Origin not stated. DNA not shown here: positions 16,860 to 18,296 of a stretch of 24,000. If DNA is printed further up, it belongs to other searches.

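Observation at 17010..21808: Candidate archaeal radical-SAM/SPASM RiPP cluster: ABC exporter, short precursor, two maturases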

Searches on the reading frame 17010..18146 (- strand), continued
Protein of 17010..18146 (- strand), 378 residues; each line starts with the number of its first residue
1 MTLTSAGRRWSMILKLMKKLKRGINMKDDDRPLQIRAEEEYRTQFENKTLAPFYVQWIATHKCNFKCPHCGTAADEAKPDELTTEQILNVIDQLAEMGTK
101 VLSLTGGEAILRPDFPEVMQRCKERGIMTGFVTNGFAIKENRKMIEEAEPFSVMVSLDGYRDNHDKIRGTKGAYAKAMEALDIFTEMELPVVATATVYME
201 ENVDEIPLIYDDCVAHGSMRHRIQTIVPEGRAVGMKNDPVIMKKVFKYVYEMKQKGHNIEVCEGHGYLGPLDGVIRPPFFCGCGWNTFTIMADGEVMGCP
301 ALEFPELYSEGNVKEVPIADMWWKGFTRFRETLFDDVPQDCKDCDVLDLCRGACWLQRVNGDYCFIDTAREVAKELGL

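Call 81: search_dna_similar(query=window:17010-18071:-, collection=plasmids, mode=protein, max_evalue=1e-10, max_rows=40)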
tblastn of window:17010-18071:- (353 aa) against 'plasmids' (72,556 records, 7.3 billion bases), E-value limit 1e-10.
Records with a match: 399; places in all: 425; records where one place covers at least 80% of the query: 350.
Best place of each record, by identity: <60% 399.
By first word of the organism name: Sinorhizobium 79; Bacillus 60; Rhizobium 47; Pseudosulfitobacter 40; Thermus 20; Rahnella 11; Streptomyces 10; Azospirillum 7; Mesorhizobium 7; Phaeobacter 7; and 62 more.
By predicted mobility (MOB-suite, as given by PLSDB): non-mobilizable 246; conjugative 78; mobilizable 75.
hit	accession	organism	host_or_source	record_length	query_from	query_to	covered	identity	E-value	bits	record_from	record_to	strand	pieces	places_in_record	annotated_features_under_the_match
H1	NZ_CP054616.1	Azospirillum oryzae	cell culture,soil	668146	5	350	98%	32.8%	2e-46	176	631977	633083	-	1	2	GDL motif peptide-associated radical SAM/SPASM maturase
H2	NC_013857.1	Azospirillum sp. B510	-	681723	2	350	99%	31.5%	6e-43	166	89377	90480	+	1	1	GDL motif peptide-associated radical SAM/SPASM maturase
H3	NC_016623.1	Azospirillum lipoferum 4B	-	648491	23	350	93%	32.9%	2e-45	173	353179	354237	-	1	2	GDL motif peptide-associated radical SAM/SPASM maturase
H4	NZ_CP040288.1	Nostoc sp. C057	Phaeoceros,pure culture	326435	20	350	94%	31.4%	8e-42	162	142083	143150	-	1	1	nif11-class peptide radical SAM maturase 3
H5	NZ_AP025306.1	Aureibacter tunicatorum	-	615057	16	339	92%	31.5%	4e-46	175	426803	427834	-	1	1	radical SAM protein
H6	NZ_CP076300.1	Burkholderia pseudomallei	Homo sapiens,blood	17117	4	329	92%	30.0%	1e-36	147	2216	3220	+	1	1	GDL motif peptide-associated radical SAM/SPASM maturase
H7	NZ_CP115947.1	Ralstonia solanacearum MolK2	Musa sp.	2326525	5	329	92%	29.8%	6e-38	151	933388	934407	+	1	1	record has no annotation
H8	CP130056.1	Sinorhizobium meliloti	Medicago,Cell culture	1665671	5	342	96%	27.5%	8e-21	101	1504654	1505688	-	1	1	pqqE: pyrroloquinoline quinone biosynthesis protein PqqE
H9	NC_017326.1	Sinorhizobium meliloti SM11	-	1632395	5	332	93%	27.8%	2e-21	103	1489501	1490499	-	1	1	none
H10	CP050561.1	Sinorhizobium meliloti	Melilotus officinalis,cell culture,root ...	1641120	5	332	93%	27.8%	2e-21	103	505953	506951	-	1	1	pqqE: pyrroloquinoline quinone biosynthesis protein PqqE | pqqD: pyrroloquinoline quinone biosynthesis peptide chaperone PqqD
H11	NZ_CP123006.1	Sinorhizobium meliloti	Medicago sativa,cell culture,nodules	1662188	5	332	93%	27.8%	2e-21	103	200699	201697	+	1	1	none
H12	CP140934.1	Sinorhizobium meliloti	Medicago lupulina,whole organism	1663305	5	332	93%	27.8%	2e-21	103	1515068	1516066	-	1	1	pqqE: pyrroloquinoline quinone biosynthesis protein PqqE | pqqD: pyrroloquinoline quinone biosynthesis peptide chaperone PqqD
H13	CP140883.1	Sinorhizobium meliloti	Medicago lupulina,whole organism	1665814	5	332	93%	27.8%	2e-21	103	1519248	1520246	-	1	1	pqqE: pyrroloquinoline quinone biosynthesis protein PqqE | pqqD: pyrroloquinoline quinone biosynthesis peptide chaperone PqqD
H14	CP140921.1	Sinorhizobium meliloti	Medicago lupulina,whole organism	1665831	5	332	93%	27.8%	2e-21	103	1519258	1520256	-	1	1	pqqE: pyrroloquinoline quinone biosynthesis protein PqqE | pqqD: pyrroloquinoline quinone biosynthesis peptide chaperone PqqD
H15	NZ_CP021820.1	Sinorhizobium meliloti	Medicago truncatula,Single Cell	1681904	5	332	93%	27.8%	2e-21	103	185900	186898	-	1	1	none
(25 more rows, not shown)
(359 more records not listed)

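Call 82: get_annotated_region(hit=H4, flank=4000)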
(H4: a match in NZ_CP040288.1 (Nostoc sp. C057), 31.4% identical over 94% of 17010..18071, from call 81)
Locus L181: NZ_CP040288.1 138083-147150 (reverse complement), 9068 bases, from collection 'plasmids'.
description: Nostoc sp. C057 plasmid p057_G
organism: Nostoc sp. C057 (NCBI taxid 2576903)
taxonomy: Bacteria; Cyanobacteriota; Cyanophyceae; Nostocales; Nostocaceae; Nostoc; Nostoc sp. C057
host: -; source: Phaeoceros,pure culture; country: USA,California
typing (MOB-suite, as given by PLSDB): non-mobilizable
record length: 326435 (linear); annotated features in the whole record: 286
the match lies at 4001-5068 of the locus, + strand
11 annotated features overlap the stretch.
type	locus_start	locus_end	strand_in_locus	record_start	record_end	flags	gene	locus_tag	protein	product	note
CDS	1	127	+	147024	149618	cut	-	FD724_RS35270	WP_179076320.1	hypothetical protein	-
CDS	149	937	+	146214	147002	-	-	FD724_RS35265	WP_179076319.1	MinD/ParA family protein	-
CDS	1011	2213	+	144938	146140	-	-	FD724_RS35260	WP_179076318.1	hypothetical protein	-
CDS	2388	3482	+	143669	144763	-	-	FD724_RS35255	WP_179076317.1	cyclic nucleotide-binding domain-containing protein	-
CDS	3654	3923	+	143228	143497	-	-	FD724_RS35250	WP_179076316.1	Nif11-like leader peptide family natural product precursor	-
CDS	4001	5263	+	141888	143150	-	-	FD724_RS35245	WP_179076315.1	nif11-class peptide radical SAM maturase 3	-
CDS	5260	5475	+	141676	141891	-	-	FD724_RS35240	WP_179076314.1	hypothetical protein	-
CDS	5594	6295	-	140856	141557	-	-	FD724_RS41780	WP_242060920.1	hypothetical protein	-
CDS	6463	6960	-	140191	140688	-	-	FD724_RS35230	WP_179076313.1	NHLP leader peptide family RiPP precursor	-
CDS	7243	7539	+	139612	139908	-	-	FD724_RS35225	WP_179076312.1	Nif11-like leader peptide family natural product precursor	-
CDS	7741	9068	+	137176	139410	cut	-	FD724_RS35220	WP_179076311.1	TOMM precursor leader peptide-binding protein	-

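Call 83: get_annotated_region(hit=H1, flank=3000)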
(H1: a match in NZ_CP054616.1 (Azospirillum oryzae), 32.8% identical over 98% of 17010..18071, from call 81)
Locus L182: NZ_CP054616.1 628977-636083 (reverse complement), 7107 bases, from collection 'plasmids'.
description: Azospirillum oryzae strain KACC 14407 plasmid unnamed2, complete sequence
organism: Azospirillum oryzae (NCBI taxid 286727)
taxonomy: Bacteria; Pseudomonadota; Alphaproteobacteria; Rhodospirillales; Azospirillaceae; Azospirillum; Azospirillum oryzae
host: -; source: cell culture,soil; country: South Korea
typing (MOB-suite, as given by PLSDB): non-mobilizable
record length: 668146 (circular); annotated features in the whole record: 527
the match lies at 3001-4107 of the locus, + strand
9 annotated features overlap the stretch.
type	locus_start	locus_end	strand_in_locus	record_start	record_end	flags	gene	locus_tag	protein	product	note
CDS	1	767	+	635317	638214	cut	-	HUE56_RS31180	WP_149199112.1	UbiA family prenyltransferase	-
CDS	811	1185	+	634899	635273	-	-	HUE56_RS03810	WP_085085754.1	EamA family transporter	-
CDS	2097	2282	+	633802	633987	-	-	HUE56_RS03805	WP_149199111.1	DUF1843 domain-containing protein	-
CDS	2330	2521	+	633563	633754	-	-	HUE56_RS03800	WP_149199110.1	DUF1843 domain-containing protein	-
CDS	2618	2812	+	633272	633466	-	-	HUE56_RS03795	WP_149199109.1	DUF1843 domain-containing protein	-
CDS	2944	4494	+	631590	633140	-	-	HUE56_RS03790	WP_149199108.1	GDL motif peptide-associated radical SAM/SPASM maturase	GO:0046500 - S-adenosylmethionine metabolic process [Evidence IEA]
CDS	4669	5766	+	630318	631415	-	-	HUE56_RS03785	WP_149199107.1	extracellular solute-binding protein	-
CDS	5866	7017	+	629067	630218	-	potA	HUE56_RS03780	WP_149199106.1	polyamine ABC transporter ATP-binding protein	GO:0015846 - polyamine transport [Evidence IEA]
CDS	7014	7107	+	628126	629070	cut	-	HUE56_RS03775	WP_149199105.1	ABC transporter permease subunit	GO:0055085 - transmembrane transport [Evidence IEA]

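Call 84: get_annotated_region(hit=H5, flank=3000)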
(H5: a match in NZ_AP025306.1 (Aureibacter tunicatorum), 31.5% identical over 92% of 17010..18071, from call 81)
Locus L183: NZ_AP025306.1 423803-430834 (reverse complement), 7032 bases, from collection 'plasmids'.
description: Aureibacter tunicatorum strain NBRC 107587 plasmid pAT1, complete sequence
organism: Aureibacter tunicatorum (NCBI taxid 866807)
taxonomy: Bacteria; Bacteroidota; Cytophagia; Cytophagales; Persicobacteraceae; Aureibacter; Aureibacter tunicatorum
host: -; source: -; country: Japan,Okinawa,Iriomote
typing (MOB-suite, as given by PLSDB): non-mobilizable
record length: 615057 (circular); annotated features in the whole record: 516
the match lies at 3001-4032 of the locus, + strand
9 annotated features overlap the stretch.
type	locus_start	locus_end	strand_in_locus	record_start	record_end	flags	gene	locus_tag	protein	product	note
CDS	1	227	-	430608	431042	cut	-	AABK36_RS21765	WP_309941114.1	hypothetical protein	-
CDS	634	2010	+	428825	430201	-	rimK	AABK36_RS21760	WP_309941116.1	30S ribosomal protein S6--L-glutamate ligase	GO:0036211 - protein modification process [Evidence IEA]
CDS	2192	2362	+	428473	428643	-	-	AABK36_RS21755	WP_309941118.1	DUF1843 domain-containing protein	-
CDS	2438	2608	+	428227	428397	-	-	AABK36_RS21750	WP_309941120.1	DUF1843 domain-containing protein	-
CDS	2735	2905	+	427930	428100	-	-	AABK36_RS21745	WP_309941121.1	DUF1843 domain-containing protein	-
CDS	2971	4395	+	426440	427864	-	-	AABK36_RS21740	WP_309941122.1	radical SAM protein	-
CDS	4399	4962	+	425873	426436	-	-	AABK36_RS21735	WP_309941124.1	class I SAM-dependent methyltransferase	-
CDS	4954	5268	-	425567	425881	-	-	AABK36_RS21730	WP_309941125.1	hypothetical protein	-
CDS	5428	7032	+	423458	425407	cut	-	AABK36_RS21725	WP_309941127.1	hypothetical protein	-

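Call 89: find_encoding_contigs(protein=P0177, flank=5000, max_places=1)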
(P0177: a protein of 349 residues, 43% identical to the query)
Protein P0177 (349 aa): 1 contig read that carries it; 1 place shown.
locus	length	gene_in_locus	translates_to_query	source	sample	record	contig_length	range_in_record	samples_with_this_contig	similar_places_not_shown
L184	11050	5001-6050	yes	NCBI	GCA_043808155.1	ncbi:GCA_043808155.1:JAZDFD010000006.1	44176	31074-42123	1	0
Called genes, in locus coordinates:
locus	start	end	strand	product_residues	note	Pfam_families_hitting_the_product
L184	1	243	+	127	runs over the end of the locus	-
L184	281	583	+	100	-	-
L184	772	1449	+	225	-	PF06026:Rib_5-P_isom_A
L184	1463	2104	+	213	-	PF00455:DeoRC (weak), PF06026:Rib_5-P_isom_A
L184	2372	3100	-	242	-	PF14528:LAGLIDADG_3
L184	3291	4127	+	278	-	PF01435:Peptidase_M48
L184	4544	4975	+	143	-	-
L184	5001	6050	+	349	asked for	PF13353:Fer4_12 (weak), PF04055:Radical_SAM, PF13186:SPASM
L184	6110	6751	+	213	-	PF01976:DUF116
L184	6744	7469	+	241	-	-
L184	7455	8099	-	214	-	PF03692:CxxCxxCC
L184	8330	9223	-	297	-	PF00291:PALP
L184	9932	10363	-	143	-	PF00692:dUTPase, PF22769:DCD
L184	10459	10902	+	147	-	-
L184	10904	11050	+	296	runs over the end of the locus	PF01569:PAP2, PF22778:VCPO_2nd (faint)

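Call 90: find_encoding_contigs(protein=P0147, flank=5000, max_places=1)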
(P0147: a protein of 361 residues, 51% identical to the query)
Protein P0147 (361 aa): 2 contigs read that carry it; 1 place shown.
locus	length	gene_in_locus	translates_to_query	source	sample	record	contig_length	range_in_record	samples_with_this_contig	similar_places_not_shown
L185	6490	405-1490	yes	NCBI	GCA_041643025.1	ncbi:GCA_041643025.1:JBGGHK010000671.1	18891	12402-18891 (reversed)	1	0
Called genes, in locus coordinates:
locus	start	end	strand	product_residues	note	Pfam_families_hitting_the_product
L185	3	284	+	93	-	?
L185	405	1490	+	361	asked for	PF04055:Radical_SAM, PF13353:Fer4_12 (weak), PF13186:SPASM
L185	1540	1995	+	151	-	PF12895:ANAPC3 (weak), PF13431:TPR_17, PF00515:TPR_1, PF07719:TPR_2, PF13414:TPR_11, PF13432:TPR_16, PF00515:TPR_1, PF07719:TPR_2, +13 more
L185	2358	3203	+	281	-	PF01261:AP_endonuc_2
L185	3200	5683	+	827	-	PF00133:tRNA-synt_1, PF01406:tRNA-synt_1e (faint), PF09334:tRNA-synt_1g, PF13603:tRNA-synt_1_2, PF00133:tRNA-synt_1, PF09334:tRNA-synt_1g, PF08264:Anticodon_1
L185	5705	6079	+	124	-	PF12836:HHH_3, PF00633:HHH (weak), PF14716:HHH_8 (faint)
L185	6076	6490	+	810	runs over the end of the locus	PF13567:DUF4131, PF03772:Competence, PF00753:Lactamase_B, PF12706:Lactamase_B_2 (faint)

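Call 110: search_protein_families(library=ncbifam, proteins=[L104:2918-3877:+, L106:2879-3859:+, L105:1289-2701:+, L099:6332-6856:+, L184:4544-4975:+, L182:2097-2282:+, L183:2192-2362:+, L100:5415-5552:+], max_evalue=0.1)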
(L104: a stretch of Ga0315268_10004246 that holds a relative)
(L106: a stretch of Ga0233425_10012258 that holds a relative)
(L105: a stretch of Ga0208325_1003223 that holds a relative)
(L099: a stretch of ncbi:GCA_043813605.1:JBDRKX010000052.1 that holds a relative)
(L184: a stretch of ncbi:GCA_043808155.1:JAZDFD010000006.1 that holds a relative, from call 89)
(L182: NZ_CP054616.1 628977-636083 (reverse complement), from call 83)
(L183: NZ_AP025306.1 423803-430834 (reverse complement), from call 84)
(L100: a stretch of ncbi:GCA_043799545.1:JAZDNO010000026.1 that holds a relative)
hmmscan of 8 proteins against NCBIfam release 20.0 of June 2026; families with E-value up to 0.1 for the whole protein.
L104:2918-3877:+ (319 aa): 1 family
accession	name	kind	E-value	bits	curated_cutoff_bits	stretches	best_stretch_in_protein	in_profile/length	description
NF040686.1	TcpD_dom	domain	0.032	14.2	24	1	13-45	22-54/63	TcpD family membrane protein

L106:2879-3859:+ (326 aa): 0 families

L105:1289-2701:+ (470 aa): 0 families

L099:6332-6856:+ (174 aa): 0 families

L184:4544-4975:+ (143 aa): 0 families

L182:2097-2282:+ (61 aa): 0 families

L183:2192-2362:+ (56 aa): 0 families

L100:5415-5552:+ (45 aa): 0 families

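Call 111: search_protein_families(library=pfam, proteins=[L104:2918-3877:+, L106:2879-3859:+, L105:1289-2701:+, L099:6332-6856:+, L184:4544-4975:+, L182:2097-2282:+, L183:2192-2362:+, L100:5415-5552:+], max_evalue=0.1)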
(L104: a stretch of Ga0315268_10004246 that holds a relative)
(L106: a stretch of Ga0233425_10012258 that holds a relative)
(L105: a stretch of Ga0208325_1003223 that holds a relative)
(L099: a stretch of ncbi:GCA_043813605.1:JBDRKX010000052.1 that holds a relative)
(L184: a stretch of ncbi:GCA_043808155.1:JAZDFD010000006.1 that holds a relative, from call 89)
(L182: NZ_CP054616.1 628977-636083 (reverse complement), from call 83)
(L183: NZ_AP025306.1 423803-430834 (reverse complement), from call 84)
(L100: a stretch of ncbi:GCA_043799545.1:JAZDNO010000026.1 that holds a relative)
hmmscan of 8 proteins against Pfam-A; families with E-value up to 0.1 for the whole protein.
L104:2918-3877:+ (319 aa): 0 families

L106:2879-3859:+ (326 aa): 1 family
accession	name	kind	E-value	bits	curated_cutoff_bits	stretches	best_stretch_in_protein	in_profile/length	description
PF20205.3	DUF6567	-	0.00058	20.2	27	1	17-61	7-51/123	Family of unknown function (DUF6567)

L105:1289-2701:+ (470 aa): 0 families

L099:6332-6856:+ (174 aa): 1 family
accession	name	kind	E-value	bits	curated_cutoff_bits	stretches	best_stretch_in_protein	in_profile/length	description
PF25533.1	Lysostaphin_N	-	0.054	14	60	1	109-156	30-78/103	Lysostaphin, N-terminal domain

L184:4544-4975:+ (143 aa): 1 family
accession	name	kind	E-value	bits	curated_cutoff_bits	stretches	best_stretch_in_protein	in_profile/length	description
PF00689.26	Cation_ATPase_C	-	0.015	15.5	27.3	1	2-117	50-160/175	Cation transporting ATPase, C-terminus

L182:2097-2282:+ (61 aa): 1 family
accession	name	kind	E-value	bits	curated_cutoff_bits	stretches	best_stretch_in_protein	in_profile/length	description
PF08898.15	DUF1843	-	1.2e-18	67.9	23.3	1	9-59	2-52/52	Domain of unknown function (DUF1843)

L183:2192-2362:+ (56 aa): 1 family
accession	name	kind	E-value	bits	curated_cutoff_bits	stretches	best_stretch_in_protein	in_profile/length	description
PF08898.15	DUF1843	-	8e-12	46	23.3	1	5-53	2-50/52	Domain of unknown function (DUF1843)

L100:5415-5552:+ (45 aa): 0 families
